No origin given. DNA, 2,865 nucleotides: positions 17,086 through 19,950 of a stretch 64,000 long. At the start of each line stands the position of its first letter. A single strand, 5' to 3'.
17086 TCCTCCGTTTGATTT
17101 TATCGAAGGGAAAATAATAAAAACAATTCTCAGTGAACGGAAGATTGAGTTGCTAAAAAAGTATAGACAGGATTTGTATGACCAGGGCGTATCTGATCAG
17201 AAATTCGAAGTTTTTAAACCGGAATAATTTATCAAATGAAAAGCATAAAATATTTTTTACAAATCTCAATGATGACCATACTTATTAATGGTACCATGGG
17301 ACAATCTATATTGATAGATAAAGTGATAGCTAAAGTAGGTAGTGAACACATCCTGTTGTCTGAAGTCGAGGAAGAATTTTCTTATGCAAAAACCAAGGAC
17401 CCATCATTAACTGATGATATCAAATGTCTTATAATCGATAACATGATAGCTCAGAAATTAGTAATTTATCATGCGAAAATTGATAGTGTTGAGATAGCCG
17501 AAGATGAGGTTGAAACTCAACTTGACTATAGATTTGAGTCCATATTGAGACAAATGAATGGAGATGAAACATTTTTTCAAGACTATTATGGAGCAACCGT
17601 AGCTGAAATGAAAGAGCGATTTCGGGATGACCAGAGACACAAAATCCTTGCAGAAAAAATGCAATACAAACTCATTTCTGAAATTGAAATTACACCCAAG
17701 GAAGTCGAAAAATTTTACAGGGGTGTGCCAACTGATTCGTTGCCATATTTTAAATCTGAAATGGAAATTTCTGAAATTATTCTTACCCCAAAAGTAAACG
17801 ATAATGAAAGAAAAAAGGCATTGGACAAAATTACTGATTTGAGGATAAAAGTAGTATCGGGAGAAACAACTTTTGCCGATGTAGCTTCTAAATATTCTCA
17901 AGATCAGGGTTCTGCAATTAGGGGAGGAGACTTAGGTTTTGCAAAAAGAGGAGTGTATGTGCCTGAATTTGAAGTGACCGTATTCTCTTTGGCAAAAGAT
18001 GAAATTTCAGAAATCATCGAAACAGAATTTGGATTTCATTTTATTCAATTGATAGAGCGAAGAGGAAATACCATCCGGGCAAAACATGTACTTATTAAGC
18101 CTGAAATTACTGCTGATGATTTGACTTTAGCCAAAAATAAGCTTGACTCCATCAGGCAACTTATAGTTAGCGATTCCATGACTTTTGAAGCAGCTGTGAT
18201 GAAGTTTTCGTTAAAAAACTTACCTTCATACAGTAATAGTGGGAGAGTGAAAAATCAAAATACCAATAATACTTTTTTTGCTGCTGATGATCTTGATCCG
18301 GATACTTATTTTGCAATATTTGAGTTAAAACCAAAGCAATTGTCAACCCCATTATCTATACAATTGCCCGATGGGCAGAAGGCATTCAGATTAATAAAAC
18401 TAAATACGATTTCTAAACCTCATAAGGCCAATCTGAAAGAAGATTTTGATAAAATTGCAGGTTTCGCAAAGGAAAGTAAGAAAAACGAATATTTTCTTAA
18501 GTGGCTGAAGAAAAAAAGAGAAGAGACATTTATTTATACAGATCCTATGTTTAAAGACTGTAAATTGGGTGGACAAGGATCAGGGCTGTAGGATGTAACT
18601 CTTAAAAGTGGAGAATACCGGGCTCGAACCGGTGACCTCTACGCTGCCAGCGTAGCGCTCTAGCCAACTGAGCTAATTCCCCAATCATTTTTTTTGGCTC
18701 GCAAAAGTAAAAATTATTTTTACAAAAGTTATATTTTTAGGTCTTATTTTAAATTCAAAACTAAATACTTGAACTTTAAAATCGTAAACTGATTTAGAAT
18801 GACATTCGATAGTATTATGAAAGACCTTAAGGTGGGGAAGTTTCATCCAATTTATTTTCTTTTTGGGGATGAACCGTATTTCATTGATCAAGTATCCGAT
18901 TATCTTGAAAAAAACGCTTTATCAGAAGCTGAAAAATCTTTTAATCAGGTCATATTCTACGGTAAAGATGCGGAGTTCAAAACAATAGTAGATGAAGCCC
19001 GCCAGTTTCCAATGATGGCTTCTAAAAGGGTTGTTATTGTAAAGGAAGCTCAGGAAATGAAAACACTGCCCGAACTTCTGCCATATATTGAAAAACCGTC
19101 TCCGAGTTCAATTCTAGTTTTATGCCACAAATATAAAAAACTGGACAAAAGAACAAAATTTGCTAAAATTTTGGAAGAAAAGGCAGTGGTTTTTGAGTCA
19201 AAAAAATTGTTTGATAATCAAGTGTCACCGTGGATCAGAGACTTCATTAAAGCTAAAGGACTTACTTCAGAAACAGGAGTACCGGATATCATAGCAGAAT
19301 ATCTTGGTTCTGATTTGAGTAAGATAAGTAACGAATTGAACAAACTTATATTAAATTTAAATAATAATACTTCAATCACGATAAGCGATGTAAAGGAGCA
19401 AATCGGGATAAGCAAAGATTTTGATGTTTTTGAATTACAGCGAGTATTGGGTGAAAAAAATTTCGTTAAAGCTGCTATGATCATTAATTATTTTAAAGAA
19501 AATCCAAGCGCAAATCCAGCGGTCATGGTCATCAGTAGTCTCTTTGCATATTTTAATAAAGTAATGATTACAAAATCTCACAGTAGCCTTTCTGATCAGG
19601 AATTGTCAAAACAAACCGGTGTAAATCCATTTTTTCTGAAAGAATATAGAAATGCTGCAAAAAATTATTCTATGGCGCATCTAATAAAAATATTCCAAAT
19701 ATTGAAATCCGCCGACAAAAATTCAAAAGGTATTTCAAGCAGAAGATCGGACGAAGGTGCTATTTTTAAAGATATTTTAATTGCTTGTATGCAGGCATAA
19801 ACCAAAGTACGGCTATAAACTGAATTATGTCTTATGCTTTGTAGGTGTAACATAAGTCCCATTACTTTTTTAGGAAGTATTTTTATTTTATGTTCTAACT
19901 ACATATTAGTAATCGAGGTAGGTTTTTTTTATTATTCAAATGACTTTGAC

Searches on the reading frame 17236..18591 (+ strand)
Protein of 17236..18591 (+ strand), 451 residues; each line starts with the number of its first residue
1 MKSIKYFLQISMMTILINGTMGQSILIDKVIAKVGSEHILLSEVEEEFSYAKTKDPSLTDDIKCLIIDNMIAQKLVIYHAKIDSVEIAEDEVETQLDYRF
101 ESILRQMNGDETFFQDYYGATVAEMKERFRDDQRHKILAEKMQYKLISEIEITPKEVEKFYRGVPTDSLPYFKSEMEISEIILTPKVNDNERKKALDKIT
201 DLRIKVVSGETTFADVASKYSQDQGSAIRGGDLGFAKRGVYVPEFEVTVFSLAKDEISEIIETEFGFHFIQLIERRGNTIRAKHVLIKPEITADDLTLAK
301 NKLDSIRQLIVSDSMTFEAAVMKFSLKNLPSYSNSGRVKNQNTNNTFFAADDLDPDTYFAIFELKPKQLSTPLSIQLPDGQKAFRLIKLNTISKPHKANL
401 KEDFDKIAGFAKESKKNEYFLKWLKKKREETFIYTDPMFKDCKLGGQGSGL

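Call 19: search_protein_families(library=pfam, max_evalue=10, proteins=[window:17236-18591:+])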
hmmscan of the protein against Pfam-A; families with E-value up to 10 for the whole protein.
window:17236-18591:+ (451 aa): 4 families
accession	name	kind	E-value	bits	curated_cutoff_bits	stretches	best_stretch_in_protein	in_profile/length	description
PF00639.27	Rotamase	-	9.8e-30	103.8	21.7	2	184-273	7-96/97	PPIC-type PPIASE domain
PF13616.12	Rotamase_3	-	2.6e-23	83.2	22.5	2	175-275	15-115/116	PPIC-type PPIASE domain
PF13145.12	Rotamase_2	-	1.5e-09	39.1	27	2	152-278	1-111/121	PPIC-type PPIASE domain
PF13624.11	SurA_N_3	-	0.013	15.7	27.2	1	29-143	39-162/162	SurA-like N-terminal domain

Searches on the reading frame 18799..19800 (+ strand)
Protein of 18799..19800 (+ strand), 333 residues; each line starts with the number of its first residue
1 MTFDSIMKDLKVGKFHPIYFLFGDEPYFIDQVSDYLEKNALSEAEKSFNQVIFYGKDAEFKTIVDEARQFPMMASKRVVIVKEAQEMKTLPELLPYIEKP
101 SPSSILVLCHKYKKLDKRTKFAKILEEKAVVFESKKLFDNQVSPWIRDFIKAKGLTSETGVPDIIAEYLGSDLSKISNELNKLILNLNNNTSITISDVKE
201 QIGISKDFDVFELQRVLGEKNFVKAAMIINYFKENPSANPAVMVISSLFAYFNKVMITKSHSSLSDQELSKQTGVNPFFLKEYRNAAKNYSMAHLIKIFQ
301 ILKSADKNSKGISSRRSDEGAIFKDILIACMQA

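Call 20: search_protein_families(library=ncbifam, max_evalue=1, proteins=[window:18799-19800:+])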
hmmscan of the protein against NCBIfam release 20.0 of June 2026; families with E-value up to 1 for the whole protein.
window:18799-19800:+ (333 aa): 10 families
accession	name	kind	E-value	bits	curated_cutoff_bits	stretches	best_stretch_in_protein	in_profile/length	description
TIGR01128.2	holA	equivalog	1.7e-72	244.5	80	1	18-328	1-314/316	DNA polymerase III subunit delta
NF004165.0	PRK05629.1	equivalog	2.2e-10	40.2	301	1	72-313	62-300/319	DNA polymerase III subunit delta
TIGR02397.1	dnaX_nterm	equivalog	3.5e-06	26.5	250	1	60-312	102-340/355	DNA polymerase III subunit gamma/tau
NF005926.0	PRK07940.1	equivalog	0.00015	21.2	300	1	59-109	99-151/394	DNA polymerase III subunit delta'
NF004570.0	PRK05907.1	equivalog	0.0062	15.8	480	1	38-240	37-243/316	hypothetical protein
NF011512.0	PRK14950.1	equivalog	0.0079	15.4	593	1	67-308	112-340/585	DNA polymerase III subunits gamma and tau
TIGR00678.1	holB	equivalog_domain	0.0094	15.6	180.6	1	59-110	80-133/188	DNA polymerase III subunit delta'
TIGR02850.1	spore_sigG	equivalog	0.036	13.5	457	0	4-39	158-191/254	RNA polymerase sporulation sigma factor SigG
NF007271.0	PRK09726.1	equivalog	0.074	13.1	79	1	252-303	14-65/88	type II toxin-antitoxin system antitoxin HipB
NF038231.1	MBL_Geo_Pelo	equivalog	0.13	11.8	360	1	27-99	46-117/250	GPMC system MBL fold metallohydrolase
